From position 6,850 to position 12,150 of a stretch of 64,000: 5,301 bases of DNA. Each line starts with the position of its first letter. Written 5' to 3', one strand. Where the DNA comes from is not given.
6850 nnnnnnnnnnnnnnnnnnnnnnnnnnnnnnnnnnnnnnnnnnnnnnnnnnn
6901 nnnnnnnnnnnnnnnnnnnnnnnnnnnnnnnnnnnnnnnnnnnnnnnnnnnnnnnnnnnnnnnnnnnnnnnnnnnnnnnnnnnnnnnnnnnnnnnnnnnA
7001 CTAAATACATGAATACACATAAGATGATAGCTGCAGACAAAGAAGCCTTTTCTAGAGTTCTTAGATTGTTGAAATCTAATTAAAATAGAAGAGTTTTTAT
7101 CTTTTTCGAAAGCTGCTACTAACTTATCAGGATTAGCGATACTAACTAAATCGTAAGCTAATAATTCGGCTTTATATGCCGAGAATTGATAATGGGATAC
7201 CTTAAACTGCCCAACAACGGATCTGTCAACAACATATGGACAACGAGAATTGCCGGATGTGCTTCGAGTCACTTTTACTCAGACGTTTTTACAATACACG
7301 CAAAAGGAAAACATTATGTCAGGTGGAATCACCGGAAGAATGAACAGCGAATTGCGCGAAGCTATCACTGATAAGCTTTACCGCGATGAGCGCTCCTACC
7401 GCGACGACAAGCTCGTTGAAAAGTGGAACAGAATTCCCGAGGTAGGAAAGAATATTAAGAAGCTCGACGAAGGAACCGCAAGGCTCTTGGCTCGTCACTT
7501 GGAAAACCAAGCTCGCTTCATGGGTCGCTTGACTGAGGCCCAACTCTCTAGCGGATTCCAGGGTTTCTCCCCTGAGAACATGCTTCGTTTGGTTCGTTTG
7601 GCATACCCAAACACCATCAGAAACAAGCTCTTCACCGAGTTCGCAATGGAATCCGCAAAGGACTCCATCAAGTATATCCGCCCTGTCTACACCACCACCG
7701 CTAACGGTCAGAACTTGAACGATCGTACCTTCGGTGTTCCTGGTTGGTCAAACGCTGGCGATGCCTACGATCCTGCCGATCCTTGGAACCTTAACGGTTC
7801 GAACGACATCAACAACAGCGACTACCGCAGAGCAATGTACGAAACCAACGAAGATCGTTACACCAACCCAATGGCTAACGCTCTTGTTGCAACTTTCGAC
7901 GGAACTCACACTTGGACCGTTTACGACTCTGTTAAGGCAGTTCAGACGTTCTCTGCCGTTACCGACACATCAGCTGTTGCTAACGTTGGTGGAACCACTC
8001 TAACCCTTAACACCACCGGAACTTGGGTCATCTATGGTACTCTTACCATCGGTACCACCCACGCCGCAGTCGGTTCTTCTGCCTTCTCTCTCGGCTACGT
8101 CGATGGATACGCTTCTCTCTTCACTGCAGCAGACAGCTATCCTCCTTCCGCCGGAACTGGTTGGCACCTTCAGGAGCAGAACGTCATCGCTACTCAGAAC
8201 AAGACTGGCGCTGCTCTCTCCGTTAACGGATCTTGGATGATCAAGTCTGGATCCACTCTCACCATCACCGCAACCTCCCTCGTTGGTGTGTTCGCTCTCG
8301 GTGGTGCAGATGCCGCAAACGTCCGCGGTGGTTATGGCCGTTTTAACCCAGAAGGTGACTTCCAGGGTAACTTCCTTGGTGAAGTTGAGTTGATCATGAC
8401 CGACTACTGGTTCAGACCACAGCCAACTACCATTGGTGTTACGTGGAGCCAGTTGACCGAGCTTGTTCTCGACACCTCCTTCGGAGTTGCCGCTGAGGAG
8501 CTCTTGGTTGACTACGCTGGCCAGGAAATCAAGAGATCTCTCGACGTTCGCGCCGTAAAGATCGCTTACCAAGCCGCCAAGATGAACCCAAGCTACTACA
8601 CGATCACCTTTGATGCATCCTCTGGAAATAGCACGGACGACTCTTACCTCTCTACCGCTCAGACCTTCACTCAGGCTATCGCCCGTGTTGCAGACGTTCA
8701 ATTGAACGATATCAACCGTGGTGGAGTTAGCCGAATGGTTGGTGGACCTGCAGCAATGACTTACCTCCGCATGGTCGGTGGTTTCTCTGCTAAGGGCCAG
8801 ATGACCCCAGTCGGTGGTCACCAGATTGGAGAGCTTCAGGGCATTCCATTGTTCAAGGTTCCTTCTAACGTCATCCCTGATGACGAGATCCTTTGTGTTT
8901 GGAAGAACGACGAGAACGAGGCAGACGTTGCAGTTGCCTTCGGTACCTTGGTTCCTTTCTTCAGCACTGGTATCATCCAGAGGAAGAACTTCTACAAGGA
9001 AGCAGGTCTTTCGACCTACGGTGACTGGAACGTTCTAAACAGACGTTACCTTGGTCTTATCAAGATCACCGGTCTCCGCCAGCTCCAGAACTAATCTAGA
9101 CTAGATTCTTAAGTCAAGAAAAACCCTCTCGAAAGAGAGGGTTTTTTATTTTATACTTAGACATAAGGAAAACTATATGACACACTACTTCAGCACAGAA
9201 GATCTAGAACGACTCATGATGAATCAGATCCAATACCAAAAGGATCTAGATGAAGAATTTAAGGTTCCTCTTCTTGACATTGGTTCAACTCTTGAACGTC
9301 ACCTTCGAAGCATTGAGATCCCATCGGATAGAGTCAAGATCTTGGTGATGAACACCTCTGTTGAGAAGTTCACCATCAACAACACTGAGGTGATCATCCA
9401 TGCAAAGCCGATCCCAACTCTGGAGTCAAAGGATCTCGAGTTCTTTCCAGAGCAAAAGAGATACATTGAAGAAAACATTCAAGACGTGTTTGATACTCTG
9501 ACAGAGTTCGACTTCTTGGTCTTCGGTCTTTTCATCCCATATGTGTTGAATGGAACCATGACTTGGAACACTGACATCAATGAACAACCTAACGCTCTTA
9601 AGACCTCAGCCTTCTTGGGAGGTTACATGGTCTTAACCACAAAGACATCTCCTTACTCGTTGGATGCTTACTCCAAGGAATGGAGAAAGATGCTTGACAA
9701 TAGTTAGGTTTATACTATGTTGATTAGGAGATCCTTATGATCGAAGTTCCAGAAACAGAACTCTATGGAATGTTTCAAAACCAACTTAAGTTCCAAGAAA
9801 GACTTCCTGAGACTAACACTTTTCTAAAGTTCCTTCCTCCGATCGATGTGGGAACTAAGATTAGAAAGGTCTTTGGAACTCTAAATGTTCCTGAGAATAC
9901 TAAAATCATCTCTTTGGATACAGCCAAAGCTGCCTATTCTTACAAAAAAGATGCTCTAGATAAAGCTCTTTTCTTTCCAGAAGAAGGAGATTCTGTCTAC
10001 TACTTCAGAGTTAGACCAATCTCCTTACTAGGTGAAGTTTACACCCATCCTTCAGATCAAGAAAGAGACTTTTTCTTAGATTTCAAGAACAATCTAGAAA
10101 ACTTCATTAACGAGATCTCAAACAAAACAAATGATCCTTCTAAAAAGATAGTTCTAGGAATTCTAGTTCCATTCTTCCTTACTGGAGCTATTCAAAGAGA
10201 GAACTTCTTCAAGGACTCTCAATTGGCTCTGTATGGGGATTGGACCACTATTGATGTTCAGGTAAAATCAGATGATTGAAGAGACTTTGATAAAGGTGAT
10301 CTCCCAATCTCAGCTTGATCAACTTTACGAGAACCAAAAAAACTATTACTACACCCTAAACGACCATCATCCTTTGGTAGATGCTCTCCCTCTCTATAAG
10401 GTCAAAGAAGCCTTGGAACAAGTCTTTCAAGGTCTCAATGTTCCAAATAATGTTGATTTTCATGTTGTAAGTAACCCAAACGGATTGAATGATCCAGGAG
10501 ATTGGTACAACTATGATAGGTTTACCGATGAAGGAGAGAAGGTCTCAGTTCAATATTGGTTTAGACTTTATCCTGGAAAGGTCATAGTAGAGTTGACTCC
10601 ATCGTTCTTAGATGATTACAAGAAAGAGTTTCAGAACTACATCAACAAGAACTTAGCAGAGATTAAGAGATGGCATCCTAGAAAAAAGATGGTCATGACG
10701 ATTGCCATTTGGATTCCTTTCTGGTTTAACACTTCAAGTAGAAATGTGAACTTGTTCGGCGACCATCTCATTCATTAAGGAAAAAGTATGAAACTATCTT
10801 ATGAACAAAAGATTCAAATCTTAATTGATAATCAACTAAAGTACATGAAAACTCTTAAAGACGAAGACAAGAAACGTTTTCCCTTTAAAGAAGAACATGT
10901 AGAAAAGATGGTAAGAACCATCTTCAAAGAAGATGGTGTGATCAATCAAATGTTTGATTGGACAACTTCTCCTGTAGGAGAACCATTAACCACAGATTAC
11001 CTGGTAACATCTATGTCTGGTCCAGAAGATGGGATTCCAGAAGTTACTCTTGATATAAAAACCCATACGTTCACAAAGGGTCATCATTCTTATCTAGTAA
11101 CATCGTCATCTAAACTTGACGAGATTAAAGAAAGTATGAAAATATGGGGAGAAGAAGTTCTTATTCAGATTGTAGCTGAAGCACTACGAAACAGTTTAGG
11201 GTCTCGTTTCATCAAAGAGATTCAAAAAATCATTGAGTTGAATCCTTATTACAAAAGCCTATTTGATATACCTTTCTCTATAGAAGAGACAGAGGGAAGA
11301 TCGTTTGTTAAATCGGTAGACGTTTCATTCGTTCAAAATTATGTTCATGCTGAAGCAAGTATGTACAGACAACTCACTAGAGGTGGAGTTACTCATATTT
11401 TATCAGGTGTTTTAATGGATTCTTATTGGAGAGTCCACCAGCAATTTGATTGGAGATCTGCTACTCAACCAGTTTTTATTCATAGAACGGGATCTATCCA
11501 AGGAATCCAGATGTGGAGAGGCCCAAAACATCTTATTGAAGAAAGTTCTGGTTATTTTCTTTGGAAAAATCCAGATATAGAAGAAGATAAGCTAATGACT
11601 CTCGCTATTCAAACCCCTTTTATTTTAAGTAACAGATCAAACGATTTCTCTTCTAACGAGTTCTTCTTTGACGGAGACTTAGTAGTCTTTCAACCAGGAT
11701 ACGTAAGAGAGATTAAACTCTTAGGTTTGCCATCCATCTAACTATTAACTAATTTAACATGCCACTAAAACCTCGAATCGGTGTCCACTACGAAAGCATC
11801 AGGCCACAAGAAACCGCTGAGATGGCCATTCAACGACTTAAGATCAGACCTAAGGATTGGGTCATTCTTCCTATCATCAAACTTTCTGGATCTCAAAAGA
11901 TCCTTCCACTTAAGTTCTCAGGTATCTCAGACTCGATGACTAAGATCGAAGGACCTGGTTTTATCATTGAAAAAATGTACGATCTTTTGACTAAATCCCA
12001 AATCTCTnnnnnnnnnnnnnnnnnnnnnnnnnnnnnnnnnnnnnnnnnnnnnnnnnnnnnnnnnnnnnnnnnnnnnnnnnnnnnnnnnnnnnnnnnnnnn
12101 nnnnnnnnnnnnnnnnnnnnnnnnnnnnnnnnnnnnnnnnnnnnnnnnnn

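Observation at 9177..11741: Array of four short ORFs retaining only the N- and C-terminal motifs of the major capsid protein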

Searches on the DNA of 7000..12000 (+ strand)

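Call 6: search_dna_similar(query=window:7000-12000:+, collection=phages, mode=near)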
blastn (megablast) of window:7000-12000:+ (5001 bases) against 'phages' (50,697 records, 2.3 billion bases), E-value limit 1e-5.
No match.

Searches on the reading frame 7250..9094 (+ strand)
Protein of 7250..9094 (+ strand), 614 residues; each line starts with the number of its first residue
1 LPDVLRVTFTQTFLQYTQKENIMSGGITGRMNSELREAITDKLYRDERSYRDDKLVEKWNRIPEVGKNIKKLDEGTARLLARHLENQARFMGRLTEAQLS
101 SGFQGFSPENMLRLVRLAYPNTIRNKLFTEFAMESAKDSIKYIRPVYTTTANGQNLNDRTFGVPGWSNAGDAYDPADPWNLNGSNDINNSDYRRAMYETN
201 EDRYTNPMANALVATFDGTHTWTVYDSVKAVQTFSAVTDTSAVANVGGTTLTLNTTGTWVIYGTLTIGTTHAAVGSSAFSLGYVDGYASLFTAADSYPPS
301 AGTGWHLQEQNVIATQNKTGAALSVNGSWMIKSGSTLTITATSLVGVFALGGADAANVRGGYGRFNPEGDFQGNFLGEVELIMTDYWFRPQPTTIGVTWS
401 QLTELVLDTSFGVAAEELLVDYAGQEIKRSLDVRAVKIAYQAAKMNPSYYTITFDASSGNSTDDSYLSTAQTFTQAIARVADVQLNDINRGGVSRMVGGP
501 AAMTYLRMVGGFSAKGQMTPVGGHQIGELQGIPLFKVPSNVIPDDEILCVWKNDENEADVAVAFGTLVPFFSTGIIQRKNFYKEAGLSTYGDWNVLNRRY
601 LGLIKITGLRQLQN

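Call 3: search_protein_families(library=pfam, proteins=[window:7250-9094:+], max_evalue=1)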
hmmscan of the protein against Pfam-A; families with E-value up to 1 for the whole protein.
window:7250-9094:+ (614 aa): 1 family
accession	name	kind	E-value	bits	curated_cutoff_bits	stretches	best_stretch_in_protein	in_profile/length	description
PF07068.17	Gp23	-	6.2e-06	26.3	24.4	2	410-589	163-344/376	Major capsid protein Gp23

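Call 4: search_protein_families(library=phrogs, proteins=[window:7250-9094:+], max_evalue=1)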
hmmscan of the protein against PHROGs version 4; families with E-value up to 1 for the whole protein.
window:7250-9094:+ (614 aa): 2 families
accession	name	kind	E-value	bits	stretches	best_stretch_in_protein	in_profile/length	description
phrog_138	-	head and packaging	5e-07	30.1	1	53-221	4-151/444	major head protein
phrog_25218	-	unknown function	0.26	12.1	1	446-483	146-183/191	-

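Call 7: search_dna_similar(query=window:7313-9094:+, collection=phages, mode=protein, max_rows=30)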
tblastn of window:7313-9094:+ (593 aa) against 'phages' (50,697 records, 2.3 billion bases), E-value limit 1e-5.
Records with a match: 1; places in all: 1; records where one place covers at least 80% of the query: 0.
Best place of each record, by identity: <60% 1.
By first word of the organism name: Pseudomonas 1.
By host as written in the record: Pseudomonas syringae pv. actinidiae (CFBP 7286) 1.
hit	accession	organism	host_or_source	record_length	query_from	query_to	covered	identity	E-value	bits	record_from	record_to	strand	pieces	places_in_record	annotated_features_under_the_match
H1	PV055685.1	Pseudomonas phage QdP_Psa3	Pseudomonas syringae pv. actinidiae ...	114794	357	566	35%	24.5%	4e-9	66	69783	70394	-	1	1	major head protein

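Call 8: find_related_loci(query=window:7313-9094:+, collection=viral_contigs, flank=10000)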
Query window:7313-9094:+ (593 aa) in viral_contigs; peptide patterns used: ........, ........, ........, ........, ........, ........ (x = any residue, [..] = any of these).
2 stretches matched a pattern; 1 encode a relative of the query (tblastn E <= 1e-3); 1 distinct loci.
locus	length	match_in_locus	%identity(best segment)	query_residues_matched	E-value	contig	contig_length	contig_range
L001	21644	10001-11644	62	5-589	0e+0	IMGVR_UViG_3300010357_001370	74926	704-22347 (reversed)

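Call 31: find_related_loci(query=A4, collection=metagenome_contigs, flank=10000)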
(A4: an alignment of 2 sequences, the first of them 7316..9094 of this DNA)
Query A4 (592 aa) in metagenome_contigs; peptide patterns used: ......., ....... (x = any residue, [..] = any of these).
274 stretches matched a pattern; 70 encode a relative of the query (tblastn E <= 1e-3); 70 distinct loci.
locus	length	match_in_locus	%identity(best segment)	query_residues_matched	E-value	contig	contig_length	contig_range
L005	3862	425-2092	74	4-591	0e+0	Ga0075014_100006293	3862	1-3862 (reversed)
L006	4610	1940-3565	64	4-591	0e+0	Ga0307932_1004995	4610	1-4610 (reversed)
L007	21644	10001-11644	62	4-588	0e+0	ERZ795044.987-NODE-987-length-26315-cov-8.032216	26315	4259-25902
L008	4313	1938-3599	62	4-590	0e+0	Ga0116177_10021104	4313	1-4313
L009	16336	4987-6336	59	102-590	0e+0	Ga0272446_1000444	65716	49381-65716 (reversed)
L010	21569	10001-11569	50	8-590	3e-179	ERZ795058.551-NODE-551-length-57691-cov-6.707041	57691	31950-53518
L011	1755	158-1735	50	4-591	0e+0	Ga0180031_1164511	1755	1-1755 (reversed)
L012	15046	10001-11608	49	4-590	3e-175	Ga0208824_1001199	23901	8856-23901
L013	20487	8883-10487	48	1-591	2e-173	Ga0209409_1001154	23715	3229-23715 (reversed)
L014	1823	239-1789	48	19-592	0e+0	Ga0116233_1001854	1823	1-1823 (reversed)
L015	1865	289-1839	48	19-592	0e+0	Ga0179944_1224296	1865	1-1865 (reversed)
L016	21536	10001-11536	51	5-588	5e-168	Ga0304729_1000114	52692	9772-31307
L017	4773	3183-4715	49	5-588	1e-168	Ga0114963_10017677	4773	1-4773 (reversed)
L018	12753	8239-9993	46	11-590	8e-163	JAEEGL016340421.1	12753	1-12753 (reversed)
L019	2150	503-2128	46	4-590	1e-172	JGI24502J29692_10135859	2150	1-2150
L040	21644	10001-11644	42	5-590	5e-140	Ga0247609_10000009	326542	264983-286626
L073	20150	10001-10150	44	103-150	4e-6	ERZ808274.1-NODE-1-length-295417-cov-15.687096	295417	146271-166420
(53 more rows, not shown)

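Call 54: search_solved_structures(query=window:7316-9094:+, max_evalue=1, show_alignments=2)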
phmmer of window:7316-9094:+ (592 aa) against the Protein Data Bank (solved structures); distinct sequences matched with E-value up to 1: 0.

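Call 57: search_solved_structures(query=A6, max_evalue=1, show_alignments=2)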
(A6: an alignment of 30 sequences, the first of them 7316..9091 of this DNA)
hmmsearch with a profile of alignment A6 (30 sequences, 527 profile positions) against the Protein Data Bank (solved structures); distinct sequences matched with E-value up to 1: 3.
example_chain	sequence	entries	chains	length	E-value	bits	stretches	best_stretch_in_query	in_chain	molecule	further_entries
7rb9_D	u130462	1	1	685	0.094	14.7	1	69-121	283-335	Isoform 3 of Unconventional myosin-XV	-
7r91_D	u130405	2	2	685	0.094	14.7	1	69-121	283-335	Isoform 3 of Unconventional myosin-XV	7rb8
7udt_D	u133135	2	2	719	0.1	14.6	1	69-121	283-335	Unconventional myosin-XV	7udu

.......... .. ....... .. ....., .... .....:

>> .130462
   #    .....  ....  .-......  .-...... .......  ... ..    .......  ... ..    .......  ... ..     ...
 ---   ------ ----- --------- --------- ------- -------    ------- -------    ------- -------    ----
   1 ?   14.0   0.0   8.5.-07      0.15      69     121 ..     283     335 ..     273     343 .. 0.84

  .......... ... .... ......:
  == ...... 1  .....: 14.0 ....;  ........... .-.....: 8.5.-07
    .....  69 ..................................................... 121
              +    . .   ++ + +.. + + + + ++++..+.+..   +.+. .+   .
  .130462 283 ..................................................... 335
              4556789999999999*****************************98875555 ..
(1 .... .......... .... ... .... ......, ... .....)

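Call 86: search_protein_families(library=pfam, proteins=[L073:8610-9002:+, L073:9036-9425:+, L073:9422-10351:+, L040:11838-12392:-], max_evalue=0.01)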
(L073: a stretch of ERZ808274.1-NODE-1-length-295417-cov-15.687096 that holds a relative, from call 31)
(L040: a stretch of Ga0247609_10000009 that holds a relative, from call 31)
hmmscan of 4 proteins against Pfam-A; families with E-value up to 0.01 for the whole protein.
L073:8610-9002:+ (130 aa): 0 families

L073:9036-9425:+ (129 aa): 0 families

L073:9422-10351:+ (309 aa): 0 families

L040:11838-12392:- (185 aa): 0 families

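Call 98: search_protein_families(library=ncbifam, proteins=[window:7316-9094:+], max_evalue=0.1)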
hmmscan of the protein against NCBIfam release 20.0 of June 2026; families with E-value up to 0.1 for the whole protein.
window:7316-9094:+ (592 aa): 1 family
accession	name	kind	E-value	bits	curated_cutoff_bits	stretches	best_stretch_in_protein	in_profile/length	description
NF010294.0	PRK13734.1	subfamily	0.082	13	150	0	77-115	16-54/120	F-type conjugative transfer system pilin TraA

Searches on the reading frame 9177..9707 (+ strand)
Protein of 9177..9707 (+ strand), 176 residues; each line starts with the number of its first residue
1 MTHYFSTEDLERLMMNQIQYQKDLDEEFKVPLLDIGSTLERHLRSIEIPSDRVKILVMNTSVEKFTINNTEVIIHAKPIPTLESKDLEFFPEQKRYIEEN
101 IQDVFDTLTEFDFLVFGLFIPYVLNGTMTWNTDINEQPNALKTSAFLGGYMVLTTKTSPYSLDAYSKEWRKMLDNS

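Call 3: search_protein_families(library=pfam, proteins=[window:9177-9707:+], max_evalue=1)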
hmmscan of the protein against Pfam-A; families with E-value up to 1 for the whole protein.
window:9177-9707:+ (176 aa): 0 families

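Call 4: search_protein_families(library=phrogs, proteins=[window:9177-9707:+], max_evalue=1)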
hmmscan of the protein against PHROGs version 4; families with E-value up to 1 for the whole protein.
window:9177-9707:+ (176 aa): 1 family
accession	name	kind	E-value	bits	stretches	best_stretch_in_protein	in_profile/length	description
phrog_8909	-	unknown function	0.34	11.9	1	79-105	32-58/79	-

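Call 98: search_protein_families(library=ncbifam, proteins=[window:9177-9707:+], max_evalue=0.1)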
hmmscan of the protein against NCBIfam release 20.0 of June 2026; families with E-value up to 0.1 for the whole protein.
window:9177-9707:+ (176 aa): 0 families
